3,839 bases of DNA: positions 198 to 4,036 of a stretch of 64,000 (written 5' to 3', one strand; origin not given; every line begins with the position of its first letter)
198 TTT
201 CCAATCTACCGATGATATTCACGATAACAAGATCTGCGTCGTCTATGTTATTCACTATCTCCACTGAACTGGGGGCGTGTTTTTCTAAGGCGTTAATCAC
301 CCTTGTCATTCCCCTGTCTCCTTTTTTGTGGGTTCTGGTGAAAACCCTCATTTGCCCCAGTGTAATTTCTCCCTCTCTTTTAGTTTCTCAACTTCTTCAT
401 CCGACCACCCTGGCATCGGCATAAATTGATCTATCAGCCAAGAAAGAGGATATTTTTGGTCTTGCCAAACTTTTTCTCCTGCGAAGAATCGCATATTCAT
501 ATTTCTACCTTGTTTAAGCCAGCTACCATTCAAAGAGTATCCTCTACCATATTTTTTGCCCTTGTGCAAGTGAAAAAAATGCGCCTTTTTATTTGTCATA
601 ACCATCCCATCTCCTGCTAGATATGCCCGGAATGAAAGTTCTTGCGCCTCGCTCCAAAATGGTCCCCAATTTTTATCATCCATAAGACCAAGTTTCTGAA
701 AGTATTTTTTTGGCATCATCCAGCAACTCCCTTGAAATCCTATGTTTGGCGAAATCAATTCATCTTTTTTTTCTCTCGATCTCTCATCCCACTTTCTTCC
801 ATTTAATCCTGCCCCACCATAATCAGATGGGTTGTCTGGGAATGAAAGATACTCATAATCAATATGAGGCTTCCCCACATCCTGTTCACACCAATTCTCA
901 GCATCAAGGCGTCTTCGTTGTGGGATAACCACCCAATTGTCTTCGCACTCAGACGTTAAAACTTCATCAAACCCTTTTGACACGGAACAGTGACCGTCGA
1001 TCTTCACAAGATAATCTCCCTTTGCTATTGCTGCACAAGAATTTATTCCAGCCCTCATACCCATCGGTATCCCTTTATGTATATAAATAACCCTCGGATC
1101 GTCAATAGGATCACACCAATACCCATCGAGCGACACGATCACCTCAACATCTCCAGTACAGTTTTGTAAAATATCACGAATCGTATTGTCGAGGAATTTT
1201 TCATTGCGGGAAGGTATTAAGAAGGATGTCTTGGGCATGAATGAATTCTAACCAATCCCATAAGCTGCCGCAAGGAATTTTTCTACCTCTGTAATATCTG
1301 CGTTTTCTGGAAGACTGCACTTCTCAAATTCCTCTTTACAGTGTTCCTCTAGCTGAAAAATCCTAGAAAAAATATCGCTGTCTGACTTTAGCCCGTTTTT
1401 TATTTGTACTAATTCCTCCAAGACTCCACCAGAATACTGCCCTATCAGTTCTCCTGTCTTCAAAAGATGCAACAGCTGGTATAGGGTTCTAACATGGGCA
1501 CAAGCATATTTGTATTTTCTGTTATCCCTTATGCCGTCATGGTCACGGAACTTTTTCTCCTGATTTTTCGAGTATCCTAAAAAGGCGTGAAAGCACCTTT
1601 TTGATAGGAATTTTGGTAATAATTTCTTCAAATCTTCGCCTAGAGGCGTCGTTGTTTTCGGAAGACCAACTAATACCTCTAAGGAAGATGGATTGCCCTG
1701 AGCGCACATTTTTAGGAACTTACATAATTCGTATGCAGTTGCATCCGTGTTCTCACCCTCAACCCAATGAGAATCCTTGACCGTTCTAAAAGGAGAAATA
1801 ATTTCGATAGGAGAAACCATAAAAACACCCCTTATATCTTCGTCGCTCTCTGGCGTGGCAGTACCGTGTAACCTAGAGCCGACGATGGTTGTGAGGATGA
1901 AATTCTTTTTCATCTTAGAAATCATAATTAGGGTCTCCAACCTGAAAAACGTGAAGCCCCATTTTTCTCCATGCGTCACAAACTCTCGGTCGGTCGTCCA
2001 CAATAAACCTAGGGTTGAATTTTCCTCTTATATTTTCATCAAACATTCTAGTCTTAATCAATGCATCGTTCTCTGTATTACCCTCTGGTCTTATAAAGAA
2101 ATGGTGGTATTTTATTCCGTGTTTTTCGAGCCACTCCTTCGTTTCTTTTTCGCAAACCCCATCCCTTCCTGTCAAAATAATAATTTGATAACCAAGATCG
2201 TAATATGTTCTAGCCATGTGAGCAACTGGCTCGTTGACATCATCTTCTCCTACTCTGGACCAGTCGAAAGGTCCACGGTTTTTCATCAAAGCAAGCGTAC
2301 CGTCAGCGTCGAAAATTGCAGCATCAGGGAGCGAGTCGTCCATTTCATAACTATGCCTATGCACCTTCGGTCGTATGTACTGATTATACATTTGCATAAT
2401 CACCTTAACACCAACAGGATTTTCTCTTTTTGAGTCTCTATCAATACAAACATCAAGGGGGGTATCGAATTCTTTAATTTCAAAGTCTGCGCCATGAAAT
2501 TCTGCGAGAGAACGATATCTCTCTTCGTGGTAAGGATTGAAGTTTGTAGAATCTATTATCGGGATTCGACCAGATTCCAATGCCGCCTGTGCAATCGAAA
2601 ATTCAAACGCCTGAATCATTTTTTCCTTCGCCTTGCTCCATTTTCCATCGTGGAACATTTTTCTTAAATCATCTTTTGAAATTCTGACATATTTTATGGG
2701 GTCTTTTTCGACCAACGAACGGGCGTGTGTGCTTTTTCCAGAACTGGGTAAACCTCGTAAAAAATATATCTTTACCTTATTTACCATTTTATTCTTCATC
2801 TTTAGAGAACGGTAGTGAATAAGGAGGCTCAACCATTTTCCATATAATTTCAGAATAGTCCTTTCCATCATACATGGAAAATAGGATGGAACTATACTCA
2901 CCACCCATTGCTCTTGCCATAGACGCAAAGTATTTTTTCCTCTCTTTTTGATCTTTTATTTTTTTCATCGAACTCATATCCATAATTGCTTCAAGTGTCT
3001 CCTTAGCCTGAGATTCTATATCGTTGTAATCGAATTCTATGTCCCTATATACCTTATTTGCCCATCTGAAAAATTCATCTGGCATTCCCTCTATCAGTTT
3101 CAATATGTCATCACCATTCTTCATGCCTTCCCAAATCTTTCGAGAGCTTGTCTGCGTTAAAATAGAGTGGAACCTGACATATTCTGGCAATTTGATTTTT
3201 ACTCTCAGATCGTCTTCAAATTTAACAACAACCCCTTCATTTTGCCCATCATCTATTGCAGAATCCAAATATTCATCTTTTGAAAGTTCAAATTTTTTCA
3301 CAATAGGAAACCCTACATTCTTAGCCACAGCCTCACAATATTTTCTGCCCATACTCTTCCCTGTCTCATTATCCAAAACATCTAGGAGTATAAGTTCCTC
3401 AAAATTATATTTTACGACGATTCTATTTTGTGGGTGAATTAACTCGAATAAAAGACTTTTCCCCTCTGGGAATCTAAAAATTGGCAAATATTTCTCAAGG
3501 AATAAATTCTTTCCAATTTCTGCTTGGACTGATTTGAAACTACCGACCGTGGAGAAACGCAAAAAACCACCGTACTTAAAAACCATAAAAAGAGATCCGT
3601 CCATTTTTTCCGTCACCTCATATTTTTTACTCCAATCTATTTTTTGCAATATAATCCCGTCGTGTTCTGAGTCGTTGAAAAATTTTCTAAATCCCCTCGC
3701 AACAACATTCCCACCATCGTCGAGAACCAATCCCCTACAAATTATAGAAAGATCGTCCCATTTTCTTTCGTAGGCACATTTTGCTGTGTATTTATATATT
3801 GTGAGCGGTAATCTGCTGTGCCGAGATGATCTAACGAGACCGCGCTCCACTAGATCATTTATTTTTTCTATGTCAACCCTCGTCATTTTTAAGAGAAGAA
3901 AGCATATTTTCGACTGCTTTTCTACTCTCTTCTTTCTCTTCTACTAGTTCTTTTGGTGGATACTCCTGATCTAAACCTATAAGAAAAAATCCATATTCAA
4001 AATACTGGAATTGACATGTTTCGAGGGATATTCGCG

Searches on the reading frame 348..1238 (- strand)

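Call 79: search_protein_families(library=pfam, proteins=[window:348-1238:-], max_evalue=0.001)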
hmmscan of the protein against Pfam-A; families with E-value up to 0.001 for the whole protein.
window:348-1238:- (296 aa): 1 family
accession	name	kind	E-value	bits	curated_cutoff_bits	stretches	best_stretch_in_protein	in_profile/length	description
PF00535.33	Glycos_transf_2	-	4.9e-12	46.5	23.3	1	5-181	1-165/168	Glycosyl transferase family 2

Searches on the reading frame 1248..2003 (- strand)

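Call 79: search_protein_families(library=pfam, proteins=[window:1248-2003:-], max_evalue=0.001)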
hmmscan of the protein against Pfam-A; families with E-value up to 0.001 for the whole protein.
window:1248-2003:- (251 aa): 1 family
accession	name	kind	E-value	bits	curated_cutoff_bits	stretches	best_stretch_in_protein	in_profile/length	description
PF10127.15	RlaP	-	2.1e-18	67.4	23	1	33-186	18-170/249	RNA repair pathway DNA polymerase beta family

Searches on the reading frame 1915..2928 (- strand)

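Call 79: search_protein_families(library=pfam, proteins=[window:1915-2928:-], max_evalue=0.001)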
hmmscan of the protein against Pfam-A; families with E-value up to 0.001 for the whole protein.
window:1915-2928:- (337 aa): 5 families
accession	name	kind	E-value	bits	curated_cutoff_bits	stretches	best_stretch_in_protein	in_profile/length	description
PF25109.1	HAD_PNKP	-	4.3e-43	147.3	27.6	1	201-335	1-143/143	Polynucleotide kinase PNKP phosphatase domain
PF13671.12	AAA_33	-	1e-20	75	27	1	56-184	3-140/143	AAA domain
PF24694.1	LNS2_PITM1-3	-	1.2e-09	38.7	27.7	1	205-297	2-87/124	PITM 1-3, LNS2 domain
PF08433.16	KTI12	-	4.4e-09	36.7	22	1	57-189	6-142/271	Chromatin associated protein KTI12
PF06414.18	Zeta_toxin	-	0.00024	21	22.3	1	50-136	14-111/199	Zeta toxin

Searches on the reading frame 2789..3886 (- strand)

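Call 79: search_protein_families(library=pfam, proteins=[window:2789-3886:-], max_evalue=0.001)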
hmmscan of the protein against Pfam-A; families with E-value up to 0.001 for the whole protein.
window:2789-3886:- (365 aa): 2 families
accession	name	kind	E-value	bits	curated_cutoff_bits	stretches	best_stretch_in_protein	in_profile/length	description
PF09511.15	RNA_lig_T4_1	-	1e-17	65.2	28.3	1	50-236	2-227/227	RNA ligase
PF09414.15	RNA_ligase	-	7.2e-07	29.9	27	1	88-228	2-167/171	RNA ligase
